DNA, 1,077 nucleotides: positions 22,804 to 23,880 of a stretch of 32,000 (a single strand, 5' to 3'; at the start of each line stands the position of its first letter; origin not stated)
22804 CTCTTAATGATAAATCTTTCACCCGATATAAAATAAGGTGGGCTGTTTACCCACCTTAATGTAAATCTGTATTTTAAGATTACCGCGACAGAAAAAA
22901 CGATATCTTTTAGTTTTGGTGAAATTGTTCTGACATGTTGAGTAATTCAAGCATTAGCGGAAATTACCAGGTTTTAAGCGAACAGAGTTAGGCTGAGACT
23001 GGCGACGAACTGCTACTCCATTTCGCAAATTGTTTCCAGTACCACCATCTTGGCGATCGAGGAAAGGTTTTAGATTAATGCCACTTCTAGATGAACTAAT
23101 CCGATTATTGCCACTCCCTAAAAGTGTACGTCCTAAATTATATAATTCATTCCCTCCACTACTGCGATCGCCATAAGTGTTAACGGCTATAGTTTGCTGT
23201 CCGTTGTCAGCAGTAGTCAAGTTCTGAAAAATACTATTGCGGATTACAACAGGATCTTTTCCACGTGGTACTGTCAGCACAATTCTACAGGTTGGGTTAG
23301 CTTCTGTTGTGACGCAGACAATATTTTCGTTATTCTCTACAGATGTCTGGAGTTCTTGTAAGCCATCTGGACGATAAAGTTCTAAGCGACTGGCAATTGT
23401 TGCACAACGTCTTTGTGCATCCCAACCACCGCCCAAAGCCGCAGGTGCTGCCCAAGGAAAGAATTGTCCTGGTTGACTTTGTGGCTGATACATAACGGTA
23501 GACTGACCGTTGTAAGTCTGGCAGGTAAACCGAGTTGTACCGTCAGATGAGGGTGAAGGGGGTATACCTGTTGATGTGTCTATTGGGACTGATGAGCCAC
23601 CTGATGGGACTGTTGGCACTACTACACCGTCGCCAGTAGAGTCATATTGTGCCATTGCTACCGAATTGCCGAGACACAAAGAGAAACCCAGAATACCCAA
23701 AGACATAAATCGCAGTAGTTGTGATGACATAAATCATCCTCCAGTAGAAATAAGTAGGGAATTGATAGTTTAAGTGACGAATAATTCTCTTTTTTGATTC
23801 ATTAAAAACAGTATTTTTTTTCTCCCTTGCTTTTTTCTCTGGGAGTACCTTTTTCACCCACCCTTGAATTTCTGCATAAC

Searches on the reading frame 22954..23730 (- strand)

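Call 6: search_protein_families(library=pfam, proteins=[window:22954-23730:-], max_evalue=0.001)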
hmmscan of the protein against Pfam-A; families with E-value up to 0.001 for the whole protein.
window:22954-23730:- (258 aa): 1 family
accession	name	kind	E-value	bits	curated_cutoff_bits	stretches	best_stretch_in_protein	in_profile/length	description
PF14218.11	COP23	-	5.4e-32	110.9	27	1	67-224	1-137/138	Circadian oscillating protein COP23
